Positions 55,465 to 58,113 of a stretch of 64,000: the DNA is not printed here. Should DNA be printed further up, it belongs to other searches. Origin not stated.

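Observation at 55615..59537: Penicillin/AHL-acylase lipoprotein immediately followed by a GH3 acyl-acid amido synthetase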

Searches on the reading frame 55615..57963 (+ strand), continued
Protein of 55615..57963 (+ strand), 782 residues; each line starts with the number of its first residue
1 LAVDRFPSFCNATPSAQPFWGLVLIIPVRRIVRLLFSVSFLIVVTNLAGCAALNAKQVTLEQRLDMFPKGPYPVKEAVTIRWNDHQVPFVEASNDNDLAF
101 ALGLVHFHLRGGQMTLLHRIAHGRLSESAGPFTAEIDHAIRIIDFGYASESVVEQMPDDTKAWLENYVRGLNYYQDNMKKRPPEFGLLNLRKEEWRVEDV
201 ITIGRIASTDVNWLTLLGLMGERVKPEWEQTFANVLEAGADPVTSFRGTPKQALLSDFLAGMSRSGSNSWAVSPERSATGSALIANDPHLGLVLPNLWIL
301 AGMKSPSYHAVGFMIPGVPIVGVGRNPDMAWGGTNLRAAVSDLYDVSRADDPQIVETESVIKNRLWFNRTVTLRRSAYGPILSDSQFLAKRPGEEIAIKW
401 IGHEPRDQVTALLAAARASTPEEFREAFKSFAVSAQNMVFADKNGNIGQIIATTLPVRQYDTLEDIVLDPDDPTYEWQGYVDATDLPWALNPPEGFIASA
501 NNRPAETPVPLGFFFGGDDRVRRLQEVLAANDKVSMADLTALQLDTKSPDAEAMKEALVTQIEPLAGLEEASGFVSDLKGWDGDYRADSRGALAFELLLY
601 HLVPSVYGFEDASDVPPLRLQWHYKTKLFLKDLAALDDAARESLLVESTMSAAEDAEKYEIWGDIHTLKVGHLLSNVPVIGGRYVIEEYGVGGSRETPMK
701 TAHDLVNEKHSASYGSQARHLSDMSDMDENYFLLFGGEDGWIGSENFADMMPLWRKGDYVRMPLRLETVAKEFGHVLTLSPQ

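Call 35: find_related_loci(query=A2, collection=metagenome_contigs, flank=4000)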
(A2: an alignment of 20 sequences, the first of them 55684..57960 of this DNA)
Query A2 (759 aa) in metagenome_contigs; peptide patterns used: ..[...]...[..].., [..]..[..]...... (x = any residue, [..] = any of these).
596 stretches matched a pattern; 482 encode a relative of the query (tblastn E <= 1e-3); the best 80 are kept; 80 distinct loci.
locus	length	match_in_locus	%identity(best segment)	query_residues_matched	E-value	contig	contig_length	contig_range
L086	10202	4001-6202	77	24-759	0e+0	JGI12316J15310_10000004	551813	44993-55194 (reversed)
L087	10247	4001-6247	53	10-758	0e+0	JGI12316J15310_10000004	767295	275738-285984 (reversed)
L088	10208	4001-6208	53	25-758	0e+0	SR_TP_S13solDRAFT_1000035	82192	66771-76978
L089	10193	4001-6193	52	29-759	0e+0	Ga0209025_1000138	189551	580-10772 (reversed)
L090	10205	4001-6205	51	24-759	0e+0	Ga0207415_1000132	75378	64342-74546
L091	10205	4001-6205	51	24-759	0e+0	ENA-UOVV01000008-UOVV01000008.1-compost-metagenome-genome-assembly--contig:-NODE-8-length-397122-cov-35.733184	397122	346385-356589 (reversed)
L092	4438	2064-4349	50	8-757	0e+0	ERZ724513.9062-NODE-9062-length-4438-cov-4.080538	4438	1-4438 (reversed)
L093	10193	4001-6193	51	29-759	0e+0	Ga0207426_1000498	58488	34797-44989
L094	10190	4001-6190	51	28-756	0e+0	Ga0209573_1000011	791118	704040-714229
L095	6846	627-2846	50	18-758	0e+0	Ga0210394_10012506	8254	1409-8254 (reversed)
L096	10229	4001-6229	49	6-759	0e+0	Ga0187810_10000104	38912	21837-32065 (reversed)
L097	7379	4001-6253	48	9-758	0e+0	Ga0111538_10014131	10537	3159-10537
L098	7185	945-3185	49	13-758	0e+0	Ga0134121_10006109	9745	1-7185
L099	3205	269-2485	51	27-758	0e+0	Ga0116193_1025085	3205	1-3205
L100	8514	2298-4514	50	27-758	0e+0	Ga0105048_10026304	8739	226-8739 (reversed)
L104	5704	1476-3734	49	5-758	0e+0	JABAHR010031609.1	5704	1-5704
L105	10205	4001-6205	46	29-758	0e+0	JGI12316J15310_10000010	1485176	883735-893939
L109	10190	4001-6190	49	28-759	0e+0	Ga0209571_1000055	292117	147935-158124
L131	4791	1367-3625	45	12-758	0e+0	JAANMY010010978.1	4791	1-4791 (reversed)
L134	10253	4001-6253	48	24-759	0e+0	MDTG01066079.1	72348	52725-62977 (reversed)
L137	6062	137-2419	45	6-758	0e+0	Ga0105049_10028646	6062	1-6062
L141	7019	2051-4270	45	26-757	0e+0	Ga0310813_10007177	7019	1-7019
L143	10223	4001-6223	43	8-758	0e+0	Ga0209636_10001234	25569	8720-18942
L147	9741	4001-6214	46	26-758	0e+0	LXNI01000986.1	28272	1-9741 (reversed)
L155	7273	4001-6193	46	24-758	0e+0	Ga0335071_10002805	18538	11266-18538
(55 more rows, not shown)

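Call 38: find_encoding_contigs(protein=P0121, flank=1000, max_places=2)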
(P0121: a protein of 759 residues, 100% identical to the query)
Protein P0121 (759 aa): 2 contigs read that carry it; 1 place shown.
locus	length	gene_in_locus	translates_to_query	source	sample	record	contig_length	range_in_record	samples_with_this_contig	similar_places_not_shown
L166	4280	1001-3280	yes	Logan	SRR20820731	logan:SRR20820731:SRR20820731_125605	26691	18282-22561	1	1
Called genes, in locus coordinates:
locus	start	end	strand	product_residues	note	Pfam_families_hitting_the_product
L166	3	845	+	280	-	PF00378:ECH_1, PF16113:ECH_2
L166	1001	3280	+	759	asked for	PF01804:Penicil_amidase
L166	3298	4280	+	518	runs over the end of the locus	PF03321:GH3, PF23571:GH3_M, PF23572:GH3_C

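Call 51: predict_structure(alignment_id=A2)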
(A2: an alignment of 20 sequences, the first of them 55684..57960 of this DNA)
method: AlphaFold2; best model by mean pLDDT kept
length: 759 residues; sequences in the alignment: 20
mean_pLDDT: 81.8   pTM: 0.85
mean pLDDT of the five models: 81.8, 79.0, 76.1, 73.0, 71.9
residues with pLDDT >= 90: 296; 70-90: 324; 50-70: 88; < 50: 51
segments of 3 or more residues with pLDDT < 50: 1-3, 23-26, 217-225, 237-242, 267-272, 312-315, 489-494, 672-679
pLDDT, mean of each block of 10 residues (from residue 1): 62 67 50 85 90 97 96 96 91 86 83 88 89 93 96 90 84 90 61 72 84 58 52 54 72 95 65 75 95 73 92 60 85 92 87 91 87 86 85 94 84 80 89 74 86 82 87 70 52 59 82 88 83 94 93 94 90 93 87 74 84 94 97 93 78 65 75 45 75 77 95 84 87 91 97 94
secondary structure, 60 per line:
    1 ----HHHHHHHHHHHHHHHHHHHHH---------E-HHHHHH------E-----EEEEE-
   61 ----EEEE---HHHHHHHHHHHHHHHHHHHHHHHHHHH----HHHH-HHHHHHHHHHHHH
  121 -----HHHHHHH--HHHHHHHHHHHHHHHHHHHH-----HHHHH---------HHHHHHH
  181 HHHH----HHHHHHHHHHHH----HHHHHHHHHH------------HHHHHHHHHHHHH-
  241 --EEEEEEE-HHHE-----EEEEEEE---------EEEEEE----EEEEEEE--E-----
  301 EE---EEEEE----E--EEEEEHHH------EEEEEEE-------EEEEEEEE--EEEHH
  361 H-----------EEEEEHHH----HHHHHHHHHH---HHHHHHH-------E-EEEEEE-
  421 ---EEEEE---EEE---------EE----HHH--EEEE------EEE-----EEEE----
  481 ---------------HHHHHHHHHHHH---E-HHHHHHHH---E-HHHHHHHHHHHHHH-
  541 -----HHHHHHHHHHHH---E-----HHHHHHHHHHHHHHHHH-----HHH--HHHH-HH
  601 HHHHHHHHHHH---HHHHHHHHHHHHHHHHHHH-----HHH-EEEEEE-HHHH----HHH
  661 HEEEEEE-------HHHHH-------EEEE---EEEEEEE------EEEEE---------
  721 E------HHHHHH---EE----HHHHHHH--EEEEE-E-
elements in order (helices of 4 or more, strands of 3 or more residues): H5-25 H37-42 E55-59 E65-68 H72-98 H103-106 H108-120 H126-132 H135-154 H160-164 H174-184 H189-200 H205-214 H227-239 E243-249 E260-266 E276-281 E286-292 E306-310 E318-322 E332-338 E346-353 E356-358 E373-377 H385-394 H398-404 E414-419 E424-428 E432-434 E455-458 E465-467 E473-476 H496-507 H513-520 H526-539 H546-557 H567-583 H594-597 H599-611 H615-633 E643-648 H650-653 H658-661 E662-667 H675-679 E687-690 E694-700 E707-711 H728-733 H743-749 E752-756

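Call 55: fold_search(model_id=the predicted structure, library=pdb)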
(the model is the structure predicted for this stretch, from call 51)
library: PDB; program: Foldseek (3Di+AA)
matches with E <= 10: 185; with E <= 0.001: 75
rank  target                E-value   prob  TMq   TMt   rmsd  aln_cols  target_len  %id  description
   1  7eby_C                9.8e-38  1.00  0.77  0.76   5.3       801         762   22  Crystal structure of D-Succinylase (DSA) from Cupriavidus sp. P4-10-C (released 2022-01-26)
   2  7ea4_B                1.1e-37  1.00  0.77  0.76   5.3       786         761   23  Crystal Structure of L182E D-Succinylase (DSA) from Cupriavidus sp. P4-10-C (released 2022-01-26)
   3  7eby_A                1.7e-37  1.00  0.78  0.78   5.1       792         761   23  Crystal structure of D-Succinylase (DSA) from Cupriavidus sp. P4-10-C (released 2022-01-26)
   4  7ea4_A                4.2e-37  1.00  0.77  0.76   5.3       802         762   22  Crystal Structure of L182E D-Succinylase (DSA) from Cupriavidus sp. P4-10-C (released 2022-01-26)
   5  4e57_A                1.9e-30  1.00  0.68  0.75   6.6       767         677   16  Crystal Structure of spacer 6aa-shortened cephalosporin acylase mutant (released 2013-03-20)
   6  1keh                  3.3e-30  1.00  0.67  0.73   6.8       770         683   18  Precursor structure of cephalosporin acylase (released 2002-05-16)
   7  3s8r_A                4.6e-30  1.00  0.66  0.73   7.0       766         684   17  Crystal Structures of Glutaryl 7-Aminocephalosporanic Acid Acylase: Insight into Autoproteolytic Activation (released 2011-07-06)
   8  4e55_A                1.3e-29  1.00  0.67  0.75   6.6       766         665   17  Crystal Structure of spacer removed cephalosporin acylase mutant (released 2013-03-20)
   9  3s8r_B                1.5e-29  1.00  0.67  0.74   6.9       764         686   18  Crystal Structures of Glutaryl 7-Aminocephalosporanic Acid Acylase: Insight into Autoproteolytic Activation (released 2011-07-06)
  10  4e56_A                3.9e-29  1.00  0.66  0.75   6.6       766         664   17  Crystal Structure of spacer 8aa-shortened cephalosporin acylase mutant (released 2013-03-20)
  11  4hsr_B                5.2e-27  1.00  0.57  0.79   4.4       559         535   24  Crystal Structure of a class III engineered cephalosporin acylase (released 2013-02-27)
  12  4hst_B                5.5e-27  1.00  0.57  0.79   4.4       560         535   24  Crystal structure of a double mutant of a class III engineered cephalosporin acylase (released 2013-02-27)
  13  5c9i_C                3.1e-23  1.00  0.64  0.65   7.2       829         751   16  Structure of N-acylhomoserine lactone acylase MacQ shortened spacer mutant (delta202-208) in uncleaved form (released 2016-06-29)
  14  5c9i_B                1.9e-22  1.00  0.65  0.64   7.1       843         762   15  Structure of N-acylhomoserine lactone acylase MacQ shortened spacer mutant (delta202-208) in uncleaved form (released 2016-06-29)
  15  8brq_B                4.9e-22  1.00  0.51  0.72   5.8       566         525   18  Crystal structure of a surface entropy reduction variant of penicillin G acylase from Bacillaceae i. s. sp. FJAT-27231 (released 2023-05-03)
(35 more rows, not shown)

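Call 67: search_protein_families(library=pfam, proteins=[L087:2293-3165:+, L087:3162-3944:+, L087:1364-2305:-, L087:7837-8598:-, L137:2459-3274:-, L137:3265-4332:-, L143:6470-7246:+], max_evalue=0.001)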
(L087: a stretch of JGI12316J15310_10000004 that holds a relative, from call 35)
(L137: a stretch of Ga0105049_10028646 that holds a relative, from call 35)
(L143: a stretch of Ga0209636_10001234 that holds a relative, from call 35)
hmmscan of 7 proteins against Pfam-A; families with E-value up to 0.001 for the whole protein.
L087:2293-3165:+ (290 aa): 3 families
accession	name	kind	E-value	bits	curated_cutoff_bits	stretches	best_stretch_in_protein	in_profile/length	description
PF00561.26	Abhydrolase_1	-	1.7e-22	80.7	25.8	1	33-269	1-240/245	alpha/beta hydrolase fold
PF12697.13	Abhydrolase_6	-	1.7e-19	71.8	26.3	1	35-279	1-216/217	Alpha/beta hydrolase family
PF12146.15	Hydrolase_4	-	3.1e-14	53.3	27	1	32-273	4-238/239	Serine aminopeptidase, S33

L087:3162-3944:+ (260 aa): 1 family
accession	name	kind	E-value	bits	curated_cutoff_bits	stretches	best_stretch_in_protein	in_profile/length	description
PF05721.19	PhyH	-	5.2e-11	43.7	22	1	15-209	4-212/213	Phytanoyl-CoA dioxygenase (PhyH)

L087:1364-2305:- (313 aa): 2 families
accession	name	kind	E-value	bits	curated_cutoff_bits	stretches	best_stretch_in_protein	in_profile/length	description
PF07729.17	FCD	-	5.5e-20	72.5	24.3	1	147-264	2-121/125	FCD domain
PF00392.27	GntR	-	9.6e-14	51.2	27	1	59-116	4-61/64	Bacterial regulatory proteins, gntR family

L087:7837-8598:- (253 aa): 0 families

L137:2459-3274:- (271 aa): 1 family
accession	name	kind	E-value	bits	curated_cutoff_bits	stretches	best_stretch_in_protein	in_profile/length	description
PF04264.18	YceI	-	1.2e-41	142.9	23.7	1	80-251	1-149/150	YceI-like domain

L137:3265-4332:- (355 aa): 1 family
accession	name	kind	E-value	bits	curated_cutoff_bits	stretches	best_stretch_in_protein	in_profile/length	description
PF01544.23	CorA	-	9.6e-71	238.9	27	1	62-351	3-292/292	CorA-like Mg2+ transporter protein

L143:6470-7246:+ (259 aa): 3 families
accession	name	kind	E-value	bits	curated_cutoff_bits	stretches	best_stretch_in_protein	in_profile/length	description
PF00561.26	Abhydrolase_1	-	2.9e-21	76.7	25.8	1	7-255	1-241/245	alpha/beta hydrolase fold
PF12697.13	Abhydrolase_6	-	5.2e-13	50.6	26.3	1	9-256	1-208/217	Alpha/beta hydrolase family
PF12146.15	Hydrolase_4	-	9e-12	45.2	27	1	9-252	7-232/239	Serine aminopeptidase, S33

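Call 80: search_protein_families(library=pfam, proteins=[L105:2132-3907:+, L105:50-1783:+, L109:6273-8390:+, L104:3807-4643:+, L141:4421-5545:+, L131:3973-4581:+, L147:2524-3807:+, L155:2281-3828:+, L134:2901-3728:+, L096:1071-3278:+], max_evalue=0.0001)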
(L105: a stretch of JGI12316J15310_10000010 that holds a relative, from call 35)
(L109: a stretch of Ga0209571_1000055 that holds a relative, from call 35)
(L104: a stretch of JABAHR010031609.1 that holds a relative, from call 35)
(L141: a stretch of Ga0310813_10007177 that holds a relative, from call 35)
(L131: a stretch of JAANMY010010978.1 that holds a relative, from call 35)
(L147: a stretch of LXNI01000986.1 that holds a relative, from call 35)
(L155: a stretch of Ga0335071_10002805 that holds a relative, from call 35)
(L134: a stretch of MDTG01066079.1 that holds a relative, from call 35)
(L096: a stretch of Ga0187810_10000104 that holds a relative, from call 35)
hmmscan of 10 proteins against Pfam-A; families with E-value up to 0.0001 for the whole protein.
L105:2132-3907:+ (591 aa): 1 family
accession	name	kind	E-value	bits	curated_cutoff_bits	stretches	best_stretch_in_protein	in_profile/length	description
PF02538.19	Hydantoinase_B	-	1.2e-169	565.6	26.8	1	5-533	1-519/519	Hydantoinase B/oxoprolinase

L105:50-1783:+ (577 aa): 3 families
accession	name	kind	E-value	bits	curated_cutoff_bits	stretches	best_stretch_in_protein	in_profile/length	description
PF01968.24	Hydantoinase_A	-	1.7e-86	290.6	22.9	1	96-384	1-290/291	Hydantoinase/oxoprolinase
PF05378.19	Hydant_A_N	-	8.7e-17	61.8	25.2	1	6-75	106-175/176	Hydantoinase/oxoprolinase N-terminal region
PF19278.4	Hydant_A_C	-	3.9e-09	36.6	21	1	413-566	26-185/193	Hydantoinase/oxoprolinase C-terminal domain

L109:6273-8390:+ (705 aa): 4 families
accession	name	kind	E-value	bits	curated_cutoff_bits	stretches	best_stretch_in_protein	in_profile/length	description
PF13561.12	adh_short_C2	-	1.4e-36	126.7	27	1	468-698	6-234/236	Enoyl-(Acyl carrier protein) reductase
PF00106.31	adh_short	-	2.9e-31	108.9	26.6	1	460-638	2-184/195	short chain dehydrogenase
PF00596.27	Aldolase_II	-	7.6e-21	75.3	22.2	1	39-231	7-181/183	Class II Aldolase and Adducin N-terminal domain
PF01370.27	Epimerase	-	2.3e-07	30.9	20.9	1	461-685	1-227/240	NAD dependent epimerase/dehydratase family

L104:3807-4643:+ (278 aa): 2 families
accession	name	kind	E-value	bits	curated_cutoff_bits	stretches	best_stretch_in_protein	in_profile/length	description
PF02548.21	Pantoate_transf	-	4.9e-85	285.5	28.7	1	34-275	3-252/259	Ketopantoate hydroxymethyltransferase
PF01177.27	Asp_Glu_race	-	6.6e-05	23.2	31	1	179-230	48-100/211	Asp/Glu/Hydantoin racemase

L141:4421-5545:+ (374 aa): 3 families
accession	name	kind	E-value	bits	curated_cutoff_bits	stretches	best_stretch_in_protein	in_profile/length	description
PF02518.31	HATPase_c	-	1.4e-26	93.6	26.4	1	254-366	1-110/111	Histidine kinase-, DNA gyrase B-, and HSP90-like ATPase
PF00072.30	Response_reg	-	4e-24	85.4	30.2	1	4-115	1-108/111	Response regulator receiver domain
PF00512.31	HisKA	-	6.6e-19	68.2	26.9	1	139-208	1-66/66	His Kinase A (phospho-acceptor) domain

L131:3973-4581:+ (202 aa): 0 families

L147:2524-3807:+ (427 aa): 1 family
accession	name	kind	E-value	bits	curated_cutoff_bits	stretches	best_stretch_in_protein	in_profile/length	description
PF01207.24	Dus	-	4.3e-83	279.4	20.4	1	108-412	2-303/311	Dihydrouridine synthase (Dus)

L155:2281-3828:+ (515 aa): 6 families
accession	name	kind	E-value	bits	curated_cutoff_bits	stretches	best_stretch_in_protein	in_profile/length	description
PF02518.31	HATPase_c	-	7.1e-18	65.5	26.4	1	267-377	2-110/111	Histidine kinase-, DNA gyrase B-, and HSP90-like ATPase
PF00072.30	Response_reg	-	6.2e-17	62.2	30.2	1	396-506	1-110/111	Response regulator receiver domain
PF00512.31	HisKA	-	2.5e-10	40.7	26.9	1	154-226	3-66/66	His Kinase A (phospho-acceptor) domain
PF13426.13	PAS_9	-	8.3e-10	39.3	27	1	43-135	8-102/103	PAS domain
PF00989.32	PAS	-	5e-06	27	22.6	1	44-133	19-112/113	PAS fold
PF08448.16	PAS_4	-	6.3e-06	26.8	23.1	1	38-137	7-108/110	PAS fold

L134:2901-3728:+ (275 aa): 6 families
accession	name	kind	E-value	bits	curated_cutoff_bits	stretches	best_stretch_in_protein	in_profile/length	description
PF00043.30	GST_C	-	1.4e-12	48.1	20.7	1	173-240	24-93/93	Glutathione S-transferase, C-terminal domain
PF02798.26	GST_N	-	2.1e-12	47.6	20.9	1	45-124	2-76/76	Glutathione S-transferase, N-terminal domain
PF13409.12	GST_N_2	-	8.4e-12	46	25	1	54-124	3-69/70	Glutathione S-transferase, N-terminal domain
PF13417.12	GST_N_3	-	7e-11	42.8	22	1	48-126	1-71/75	Glutathione S-transferase, N-terminal domain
PF14497.11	GST_C_3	-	1.1e-07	32.4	21.6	1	175-243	26-98/104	Glutathione S-transferase, C-terminal domain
PF13410.11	GST_C_2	-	1.7e-07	31.6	24.9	1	171-234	2-68/69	Glutathione S-transferase, C-terminal domain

L096:1071-3278:+ (735 aa): 1 family
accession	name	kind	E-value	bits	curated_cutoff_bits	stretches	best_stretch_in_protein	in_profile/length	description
PF00141.28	peroxidase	-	6.4e-73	245.9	27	2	71-393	11-235/237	Peroxidase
